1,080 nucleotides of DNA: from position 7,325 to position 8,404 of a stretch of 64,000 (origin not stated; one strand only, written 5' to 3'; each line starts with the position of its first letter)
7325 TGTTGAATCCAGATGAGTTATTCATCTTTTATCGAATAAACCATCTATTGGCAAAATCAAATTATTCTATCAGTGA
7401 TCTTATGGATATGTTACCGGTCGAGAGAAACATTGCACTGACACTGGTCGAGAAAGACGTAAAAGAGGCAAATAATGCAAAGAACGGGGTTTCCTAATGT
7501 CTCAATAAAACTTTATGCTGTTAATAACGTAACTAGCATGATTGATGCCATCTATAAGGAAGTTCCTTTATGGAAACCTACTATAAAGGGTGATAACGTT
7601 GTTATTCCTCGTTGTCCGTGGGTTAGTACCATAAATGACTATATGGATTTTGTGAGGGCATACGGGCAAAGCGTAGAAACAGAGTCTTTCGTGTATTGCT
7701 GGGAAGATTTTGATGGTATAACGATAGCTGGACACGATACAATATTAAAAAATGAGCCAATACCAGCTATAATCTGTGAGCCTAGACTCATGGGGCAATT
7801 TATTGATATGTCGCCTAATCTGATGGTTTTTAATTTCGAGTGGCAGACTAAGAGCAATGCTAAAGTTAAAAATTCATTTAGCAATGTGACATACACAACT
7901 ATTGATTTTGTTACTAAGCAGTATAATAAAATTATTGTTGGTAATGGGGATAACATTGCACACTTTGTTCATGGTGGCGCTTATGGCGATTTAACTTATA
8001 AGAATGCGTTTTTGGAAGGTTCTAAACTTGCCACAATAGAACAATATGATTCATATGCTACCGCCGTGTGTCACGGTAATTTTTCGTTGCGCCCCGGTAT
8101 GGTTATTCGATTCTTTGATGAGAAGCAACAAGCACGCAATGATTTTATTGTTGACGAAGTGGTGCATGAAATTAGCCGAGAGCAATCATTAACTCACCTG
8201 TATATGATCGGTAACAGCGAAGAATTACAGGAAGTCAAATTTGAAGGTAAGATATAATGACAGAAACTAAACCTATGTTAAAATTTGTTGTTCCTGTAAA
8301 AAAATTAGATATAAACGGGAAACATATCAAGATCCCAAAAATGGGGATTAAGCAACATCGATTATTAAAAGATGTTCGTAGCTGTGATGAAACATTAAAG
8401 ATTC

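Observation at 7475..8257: gp27 baseplate hub protein about one third shorter than in T4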

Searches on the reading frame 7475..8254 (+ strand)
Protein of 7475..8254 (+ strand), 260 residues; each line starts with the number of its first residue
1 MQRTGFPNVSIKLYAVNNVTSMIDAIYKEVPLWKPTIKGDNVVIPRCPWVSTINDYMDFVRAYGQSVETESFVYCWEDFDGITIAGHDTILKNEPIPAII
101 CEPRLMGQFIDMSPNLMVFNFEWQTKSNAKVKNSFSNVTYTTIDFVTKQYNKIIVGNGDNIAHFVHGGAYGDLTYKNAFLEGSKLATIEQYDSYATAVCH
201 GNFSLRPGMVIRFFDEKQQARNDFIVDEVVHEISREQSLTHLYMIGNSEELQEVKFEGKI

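Call 4: search_protein_families(library=pfam, proteins=[window:7475-8254:+], max_evalue=0.01)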
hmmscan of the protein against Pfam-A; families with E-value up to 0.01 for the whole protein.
window:7475-8254:+ (260 aa): 2 families
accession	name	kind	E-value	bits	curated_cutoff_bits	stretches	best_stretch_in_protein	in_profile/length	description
PF09096.16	Phage-tail_2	-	1.5e-38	132.9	25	1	91-253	2-164/173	Baseplate structural protein, domain 2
PF09097.16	Phage-tail_1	-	6.5e-11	42.9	27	1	17-84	126-193/196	Baseplate structural protein, domain 1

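Call 5: search_solved_structures(query=window:7475-8254:+, max_evalue=1, show_alignments=2)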
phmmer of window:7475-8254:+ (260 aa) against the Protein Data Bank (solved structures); distinct sequences matched with E-value up to 1: 2.
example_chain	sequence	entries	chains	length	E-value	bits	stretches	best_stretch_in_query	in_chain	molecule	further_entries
9f4a_BE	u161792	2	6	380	5.2e-60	206.4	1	16-254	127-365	Putative baseplate hub subunit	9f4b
1k28_D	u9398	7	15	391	6.7e-55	189.6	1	18-254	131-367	BASEPLATE STRUCTURAL PROTEIN GP27 | Baseplate hub protein gp27 | gp27, baseplate hub protein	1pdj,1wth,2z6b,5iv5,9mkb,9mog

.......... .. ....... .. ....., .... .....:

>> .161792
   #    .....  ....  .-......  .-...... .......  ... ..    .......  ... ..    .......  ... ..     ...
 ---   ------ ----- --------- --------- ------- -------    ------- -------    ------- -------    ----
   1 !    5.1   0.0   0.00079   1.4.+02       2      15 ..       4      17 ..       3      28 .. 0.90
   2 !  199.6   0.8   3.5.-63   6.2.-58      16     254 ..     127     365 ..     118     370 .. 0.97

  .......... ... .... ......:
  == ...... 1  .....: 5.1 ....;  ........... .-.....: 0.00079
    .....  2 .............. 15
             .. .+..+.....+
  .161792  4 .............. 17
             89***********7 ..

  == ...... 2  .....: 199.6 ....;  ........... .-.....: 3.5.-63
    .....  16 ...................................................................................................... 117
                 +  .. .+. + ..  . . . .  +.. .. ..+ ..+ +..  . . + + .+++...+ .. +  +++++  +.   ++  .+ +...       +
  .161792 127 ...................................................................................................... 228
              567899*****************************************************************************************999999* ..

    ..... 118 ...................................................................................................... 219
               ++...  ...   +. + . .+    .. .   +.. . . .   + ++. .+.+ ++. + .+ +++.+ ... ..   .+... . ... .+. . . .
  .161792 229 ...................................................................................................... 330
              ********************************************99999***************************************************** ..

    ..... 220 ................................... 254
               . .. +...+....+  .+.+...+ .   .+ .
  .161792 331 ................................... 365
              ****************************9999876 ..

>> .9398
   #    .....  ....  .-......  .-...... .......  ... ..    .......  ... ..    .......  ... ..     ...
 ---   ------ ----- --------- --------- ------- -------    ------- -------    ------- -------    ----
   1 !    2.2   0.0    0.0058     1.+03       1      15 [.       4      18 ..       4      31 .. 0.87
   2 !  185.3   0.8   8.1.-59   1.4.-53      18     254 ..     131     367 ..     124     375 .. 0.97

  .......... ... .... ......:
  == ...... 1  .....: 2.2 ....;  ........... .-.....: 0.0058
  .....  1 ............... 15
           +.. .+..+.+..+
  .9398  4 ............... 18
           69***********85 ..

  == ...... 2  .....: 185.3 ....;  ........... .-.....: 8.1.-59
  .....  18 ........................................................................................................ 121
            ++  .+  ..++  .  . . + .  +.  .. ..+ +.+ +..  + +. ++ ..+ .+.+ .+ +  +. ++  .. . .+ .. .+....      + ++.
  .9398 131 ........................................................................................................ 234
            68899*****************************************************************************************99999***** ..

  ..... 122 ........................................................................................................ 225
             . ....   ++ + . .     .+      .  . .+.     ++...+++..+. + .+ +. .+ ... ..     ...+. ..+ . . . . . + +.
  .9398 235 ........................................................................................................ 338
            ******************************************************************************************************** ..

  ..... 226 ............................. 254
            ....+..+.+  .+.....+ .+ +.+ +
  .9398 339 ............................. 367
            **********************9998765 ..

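Call 13: find_encoding_contigs(protein=window:7475-8254:+, flank=3000, max_places=6)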
Protein window:7475-8254:+ (260 aa): no gene with exactly this product is on record in the collection.

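Call 18: find_homologous_proteins(query=window:7475-8254:+, max_evalue=0.00001)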
Query window:7475-8254:+ (260 aa): 11 proteins with E <= 0.00001 among 185 candidates.
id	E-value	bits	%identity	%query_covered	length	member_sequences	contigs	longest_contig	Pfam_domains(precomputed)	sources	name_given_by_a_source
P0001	4.8e-167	572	98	95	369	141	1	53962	PF09096.18,PF09097.18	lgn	-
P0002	3.2e-145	500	83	95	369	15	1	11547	PF09096.18,PF09097.18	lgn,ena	-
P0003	9.4e-143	492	80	92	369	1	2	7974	PF09096.18,PF09097.18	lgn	-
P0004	2.3e-132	458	77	95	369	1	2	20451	PF09096.18,PF09097.18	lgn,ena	-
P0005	1.2e-128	446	75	95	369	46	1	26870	PF09096.18,PF09097.18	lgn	-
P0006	4.5e-128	444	75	95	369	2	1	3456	PF09096.18,PF09097.18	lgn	-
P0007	6.8e-115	401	65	97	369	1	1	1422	PF09096.18,PF09097.18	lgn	-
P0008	4.5e-114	398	65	95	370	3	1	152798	PF09096.18,PF09097.18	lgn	-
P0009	2.7e-103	363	62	95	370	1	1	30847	PF09096.18,PF09097.18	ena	-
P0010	6.1e-78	280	85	55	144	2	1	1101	PF09096.18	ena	-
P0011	1.4e-54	203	39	93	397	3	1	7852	PF09096.18,PF09097.18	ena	-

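Call 27: search_protein_representatives(protein=window:7475-8254:+)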
Query: 260 residues. Proteins with E-value up to 0.001 (for the whole library): 13; up to 1e-10: 11; up to 1e-30: 9. The best 13 are listed.
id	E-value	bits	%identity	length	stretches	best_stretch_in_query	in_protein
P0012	5.2e-56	206.4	40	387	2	5-254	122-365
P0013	1.7e-53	198.2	40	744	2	14-255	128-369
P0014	7.2e-53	196.1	39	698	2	14-255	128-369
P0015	6.1e-52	193.1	39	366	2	15-250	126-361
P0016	2.5e-49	184.5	38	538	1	15-250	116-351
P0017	6.5e-47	176.6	37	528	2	5-257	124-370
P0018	8.1e-46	173.0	35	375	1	11-257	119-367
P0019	4.1e-37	144.5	37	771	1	17-254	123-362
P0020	5.9e-32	127.6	30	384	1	18-256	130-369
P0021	3.1e-29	118.7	30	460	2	43-256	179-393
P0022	7.4e-27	110.9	35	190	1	93-257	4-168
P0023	7.2e-06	42.1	26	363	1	15-153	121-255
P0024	8.0e-06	42.0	32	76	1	17-82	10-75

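Call 39: predict_structure(alignment_id=A3)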
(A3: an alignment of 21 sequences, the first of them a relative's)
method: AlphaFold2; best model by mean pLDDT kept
length: 369 residues; sequences in the alignment: 21
mean_pLDDT: 85.8   pTM: 0.84
mean pLDDT of the five models: 85.8, 84.4, 84.3, 82.1, 81.9
residues with pLDDT >= 90: 181; 70-90: 150; 50-70: 36; < 50: 2
segments of 3 or more residues with pLDDT < 50: none
pLDDT, mean of each block of 10 residues (from residue 1): 72 94 91 94 94 85 89 81 92 88 94 86 93 95 94 86 93 88 94 94 92 73 87 67 72 75 78 63 69 83 90 93 84 95 90 88 71
secondary structure, 60 per line:
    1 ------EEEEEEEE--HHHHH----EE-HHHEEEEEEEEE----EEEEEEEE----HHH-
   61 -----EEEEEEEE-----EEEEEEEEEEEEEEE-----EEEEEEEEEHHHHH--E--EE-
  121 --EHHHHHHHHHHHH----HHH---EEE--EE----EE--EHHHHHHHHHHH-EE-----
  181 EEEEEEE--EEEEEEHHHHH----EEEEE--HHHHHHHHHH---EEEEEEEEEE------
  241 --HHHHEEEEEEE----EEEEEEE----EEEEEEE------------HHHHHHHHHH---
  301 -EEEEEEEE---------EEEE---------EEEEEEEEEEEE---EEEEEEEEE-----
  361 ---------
elements in order: E7-14 H17-21 E32-40 E45-52 E66-73 E79-93 E99-107 H108-112 H124-135 E146-148 H162-172 E181-187 E190-195 H196-200 E205-209 H212-221 E225-234 H243-246 E247-253 E258-264 E269-275 H288-297 E302-309 E319-322 E332-343 E347-355

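Call 40: predict_structure(alignment_id=A4)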
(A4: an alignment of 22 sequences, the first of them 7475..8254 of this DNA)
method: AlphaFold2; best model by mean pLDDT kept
length: 260 residues; sequences in the alignment: 22
mean_pLDDT: 76.6   pTM: 0.71
mean pLDDT of the five models: 76.6, 70.2, 69.7, 67.6, 66.9
residues with pLDDT >= 90: 29; 70-90: 180; 50-70: 33; < 50: 18
segments of 3 or more residues with pLDDT < 50: 1-15, 128-130
pLDDT, mean of each block of 10 residues (from residue 1): 31 48 82 85 70 80 81 85 88 90 78 86 67 66 75 75 67 69 81 88 89 77 87 88 86 73
secondary structure, 60 per line:
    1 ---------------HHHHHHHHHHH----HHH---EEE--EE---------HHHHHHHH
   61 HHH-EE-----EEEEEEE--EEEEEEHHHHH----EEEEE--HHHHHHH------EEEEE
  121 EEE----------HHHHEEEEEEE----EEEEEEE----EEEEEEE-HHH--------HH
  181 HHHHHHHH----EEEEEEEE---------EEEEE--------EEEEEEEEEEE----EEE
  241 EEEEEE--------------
elements in order: H16-26 E37-39 H53-63 E72-78 E81-86 H87-91 E96-100 H103-109 E116-123 H134-137 E138-144 E149-155 E160-166 H179-188 E193-200 E210-214 E223-233 E238-246

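Call 43: fold_search(model_id=the predicted structure, library=pdb)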
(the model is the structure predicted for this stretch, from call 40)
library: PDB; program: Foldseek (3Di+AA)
matches with E <= 10: 791; with E <= 0.001: 34
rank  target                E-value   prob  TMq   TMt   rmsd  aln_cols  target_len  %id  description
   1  9mkb_iC               1.9e-24  1.00  0.84  0.60   2.5       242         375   36  Structure of the bacteriophage T4 portal-neck-tail complex (released 2025-12-24)
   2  9f4a_BE               2.8e-24  1.00  0.86  0.60   2.5       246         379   38  Interface between baseplate cup and extended tail tube/sheath of Klebsiella phage KP1 variant vB_Kpn_Lilla1 (released 2025-05-14)
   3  1wth_D                1.1e-22  1.00  0.81  0.59   2.5       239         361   35  Crystal structure of gp5-S351L mutant and gp27 complex (released 2005-03-08)
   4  2z6b_D                4.4e-22  1.00  0.80  0.58   2.7       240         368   34  Crystal Structure Analysis of (gp27-gp5)3 conjugated with Fe(III) protoporphyrin (released 2008-04-15)
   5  1k28_D                1.2e-21  1.00  0.80  0.59   3.2       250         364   34  The Structure of the Bacteriophage T4 Cell-Puncturing Device (released 2002-02-06)
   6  9vzk_1                1.4e-08  1.00  0.49  0.40   5.9       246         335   12  Cryo-EM structure of bacteriophage P1 baseplate in C3 (released 2025-10-22)
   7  7q5p_A                8.9e-08  1.00  0.49  0.24   6.1       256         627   10  Structure of VgrG1 from Pseudomonas protegens. (released 2021-12-15)
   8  3d37_A                1.1e-07  1.00  0.47  0.39   8.0       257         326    9  The crystal structure of the tail protein from Neisseria meningitidis MC58 (released 2008-07-08)
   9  7aef_q                2.5e-07  1.00  0.49  0.25   6.9       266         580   10  Cryo-EM structure of an extracellular contractile injection system in marine bacterium Algoriphagus machipongonensis,  (released 2022-02-23)
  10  7b5h_AJ               7.5e-07  1.00  0.45  0.23   7.5       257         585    9  Cryo-EM structure of the contractile injection system base plate from Anabaena PCC7120 (released 2022-02-23)
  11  3d37_B                8.0e-07  1.00  0.50  0.43   5.7       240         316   13  The crystal structure of the tail protein from Neisseria meningitidis MC58 (released 2008-07-08)
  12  9qgm_8A               9.0e-07  1.00  0.41  0.22   9.1       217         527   12  Cryo-EM structure of the PlPVC1 central spike, 3-fold symmetrized (C3), in extended state (released 2025-10-29)
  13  8rk3_b                1.8e-06  1.00  0.46  0.20   5.8       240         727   13  Bacteriophage JBD30 baseplate - composite structure (released 2024-08-14)
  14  8fqc_C1               2.3e-06  1.00  0.52  0.44   5.6       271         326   10  Structure of baseplate with receptor binding complex of Agrobacterium phage Milano (released 2024-01-31)
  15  3cdd_B                2.4e-06  1.00  0.44  0.36   8.0       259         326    8  Crystal structure of prophage MuSo2, 43 kDa tail protein from Shewanella oneidensis (released 2008-03-11)
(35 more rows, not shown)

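Call 44: fold_search(model_id=the predicted structure, library=pdb)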
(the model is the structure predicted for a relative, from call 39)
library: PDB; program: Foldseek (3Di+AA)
matches with E <= 10: 813; with E <= 0.001: 56
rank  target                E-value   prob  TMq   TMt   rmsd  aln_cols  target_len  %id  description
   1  9mkb_iC               8.9e-46  1.00  0.93  0.91   2.2       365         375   42  Structure of the bacteriophage T4 portal-neck-tail complex (released 2025-12-24)
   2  9f4a_BE               6.7e-45  1.00  0.93  0.91   2.2       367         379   44  Interface between baseplate cup and extended tail tube/sheath of Klebsiella phage KP1 variant vB_Kpn_Lilla1 (released 2025-05-14)
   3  2z6b_D                4.2e-44  1.00  0.89  0.89   2.5       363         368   40  Crystal Structure Analysis of (gp27-gp5)3 conjugated with Fe(III) protoporphyrin (released 2008-04-15)
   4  1k28_D                1.3e-43  1.00  0.90  0.91   2.9       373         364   40  The Structure of the Bacteriophage T4 Cell-Puncturing Device (released 2002-02-06)
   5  1wth_D                3.9e-42  1.00  0.88  0.90   2.4       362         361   40  Crystal structure of gp5-S351L mutant and gp27 complex (released 2005-03-08)
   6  7b5h_AJ               4.2e-17  1.00  0.61  0.41   6.1       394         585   10  Cryo-EM structure of the contractile injection system base plate from Anabaena PCC7120 (released 2022-02-23)
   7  7aef_q                1.6e-16  1.00  0.62  0.41   5.7       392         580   11  Cryo-EM structure of an extracellular contractile injection system in marine bacterium Algoriphagus machipongonensis,  (released 2022-02-23)
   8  9vzk_1                1.9e-15  1.00  0.61  0.66   5.5       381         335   12  Cryo-EM structure of bacteriophage P1 baseplate in C3 (released 2025-10-22)
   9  3d37_A                2.2e-14  1.00  0.61  0.68   5.0       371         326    9  The crystal structure of the tail protein from Neisseria meningitidis MC58 (released 2008-07-08)
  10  9qgm_8A               2.9e-14  1.00  0.60  0.44   7.4       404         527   12  Cryo-EM structure of the PlPVC1 central spike, 3-fold symmetrized (C3), in extended state (released 2025-10-29)
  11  7q5p_A                3.2e-14  1.00  0.56  0.36   5.6       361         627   13  Structure of VgrG1 from Pseudomonas protegens. (released 2021-12-15)
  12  9jg9_G                7.0e-14  1.00  0.58  0.39   5.0       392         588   12  Structure of the BtpeA effector and BtaeB effector bound to the VgrG spike from the Type VI secretion system (released 2025-09-10)
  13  8v3w_H                7.9e-14  1.00  0.54  0.37   8.5       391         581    8  CryoEM Structure of Diffocin - precontracted - Baseplate - focused refinement on triplex region (released 2024-08-28)
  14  8gra_G                8.8e-14  1.00  0.56  0.36   6.3       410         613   12  Structure of Type VI secretion system cargo delivery vehicle Hcp-VgrG-PAAR (released 2023-07-12)
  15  4mtk_A                3.8e-13  1.00  0.55  0.36   6.1       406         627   12  Crystal structure of PA0091 VgrG1, the central spike of the Type VI Secretion System (released 2014-10-01)
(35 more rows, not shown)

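Call 50: search_protein_families(library=pfam, proteins=[P0013, P0014, P0019, P0016, P0017, P0021], max_evalue=0.001)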
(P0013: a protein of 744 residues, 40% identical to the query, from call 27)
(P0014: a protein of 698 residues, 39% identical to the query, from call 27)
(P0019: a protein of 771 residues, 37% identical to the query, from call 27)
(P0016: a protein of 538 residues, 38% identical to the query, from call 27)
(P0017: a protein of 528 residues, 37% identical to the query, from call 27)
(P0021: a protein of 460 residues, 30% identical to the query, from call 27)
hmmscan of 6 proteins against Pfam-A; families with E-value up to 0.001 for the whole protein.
P0013 (744 aa): 3 families
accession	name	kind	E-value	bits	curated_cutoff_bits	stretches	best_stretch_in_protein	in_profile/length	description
PF09097.16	Phage-tail_1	-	2.1e-66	224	27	1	6-200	1-195/196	Baseplate structural protein, domain 1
PF09096.16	Phage-tail_2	-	3e-61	206.8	25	1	207-376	4-173/173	Baseplate structural protein, domain 2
PF02557.22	VanY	-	5.3e-32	110.8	25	1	578-701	3-131/132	D-alanyl-D-alanine carboxypeptidase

P0014 (698 aa): 3 families
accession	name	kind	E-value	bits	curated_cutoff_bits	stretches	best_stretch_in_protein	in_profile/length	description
PF09097.16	Phage-tail_1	-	7e-66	222.2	27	1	6-200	1-195/196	Baseplate structural protein, domain 1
PF09096.16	Phage-tail_2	-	1.2e-63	214.6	25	1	207-376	4-173/173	Baseplate structural protein, domain 2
PF05257.22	CHAP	-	9.3e-06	26.5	26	1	567-650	3-81/81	CHAP domain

P0019 (771 aa): 3 families
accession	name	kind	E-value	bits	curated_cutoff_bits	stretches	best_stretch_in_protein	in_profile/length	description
PF09097.16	Phage-tail_1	-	1.5e-59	201.6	27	1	2-191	5-194/196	Baseplate structural protein, domain 1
PF09096.16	Phage-tail_2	-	2.3e-35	122.5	25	1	194-359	2-162/173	Baseplate structural protein, domain 2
PF01464.25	SLT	-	0.00016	21.6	21.3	0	447-489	5-46/117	Transglycosylase SLT domain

P0016 (538 aa): 3 families
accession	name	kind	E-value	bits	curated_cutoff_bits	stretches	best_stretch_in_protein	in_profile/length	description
PF09096.16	Phage-tail_2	-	9e-55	185.7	25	1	191-360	1-170/173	Baseplate structural protein, domain 2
PF09097.16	Phage-tail_1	-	5.2e-50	170.4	27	1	5-187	9-195/196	Baseplate structural protein, domain 1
PF08291.16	Peptidase_M15_3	-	0.00021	21.8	23.2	1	434-498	31-101/108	Peptidase M15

P0017 (528 aa): 3 families
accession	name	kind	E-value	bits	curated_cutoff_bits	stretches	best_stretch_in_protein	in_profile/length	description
PF09097.16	Phage-tail_1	-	3.3e-86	288.6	27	1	6-200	1-196/196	Baseplate structural protein, domain 1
PF09096.16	Phage-tail_2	-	9.9e-69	231.2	25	1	203-375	1-173/173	Baseplate structural protein, domain 2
PF05257.22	CHAP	-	5.6e-05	24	26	1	418-492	8-66/81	CHAP domain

P0021 (460 aa): 2 families
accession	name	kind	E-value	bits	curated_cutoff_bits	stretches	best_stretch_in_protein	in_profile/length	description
PF09096.16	Phage-tail_2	-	1.5e-21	77.5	25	1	226-386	1-160/173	Baseplate structural protein, domain 2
PF09097.16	Phage-tail_1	-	6.5e-19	69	27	2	2-146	1-147/196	Baseplate structural protein, domain 1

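Call 52: find_related_loci(query=A3, collection=viral_contigs, flank=1500)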
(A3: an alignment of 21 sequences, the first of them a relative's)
Query A3 (369 aa) in viral_contigs; peptide patterns used: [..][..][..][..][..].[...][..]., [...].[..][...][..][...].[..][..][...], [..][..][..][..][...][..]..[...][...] (x = any residue, [..] = any of these).
110 stretches matched a pattern; 55 encode a relative of the query (tblastn E <= 1e-3); 51 distinct loci.
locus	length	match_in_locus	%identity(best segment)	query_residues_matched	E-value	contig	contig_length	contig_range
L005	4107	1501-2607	99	1-369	0e+0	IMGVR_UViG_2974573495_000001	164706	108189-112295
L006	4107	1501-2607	99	1-369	0e+0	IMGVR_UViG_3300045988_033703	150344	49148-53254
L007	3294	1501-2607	86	1-369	0e+0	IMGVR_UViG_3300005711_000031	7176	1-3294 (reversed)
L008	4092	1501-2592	46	1-364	1e-115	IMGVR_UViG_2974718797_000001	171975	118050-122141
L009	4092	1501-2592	46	1-364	2e-115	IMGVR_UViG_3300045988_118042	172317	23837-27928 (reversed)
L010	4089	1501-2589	45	2-364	1e-115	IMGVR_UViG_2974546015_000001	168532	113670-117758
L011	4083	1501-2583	47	1-361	6e-115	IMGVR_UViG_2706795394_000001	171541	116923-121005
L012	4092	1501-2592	46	1-364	7e-115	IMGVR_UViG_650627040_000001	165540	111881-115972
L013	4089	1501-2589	45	2-364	7e-115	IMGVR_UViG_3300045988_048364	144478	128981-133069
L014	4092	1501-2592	46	1-364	9e-115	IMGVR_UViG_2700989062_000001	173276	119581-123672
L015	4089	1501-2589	45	2-364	7e-115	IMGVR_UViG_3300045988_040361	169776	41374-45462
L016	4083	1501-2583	47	1-361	1e-114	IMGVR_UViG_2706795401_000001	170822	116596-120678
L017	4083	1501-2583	46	1-361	4e-114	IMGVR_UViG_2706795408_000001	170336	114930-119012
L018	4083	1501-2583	46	1-361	2e-113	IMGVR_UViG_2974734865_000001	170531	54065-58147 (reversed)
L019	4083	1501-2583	46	1-361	2e-113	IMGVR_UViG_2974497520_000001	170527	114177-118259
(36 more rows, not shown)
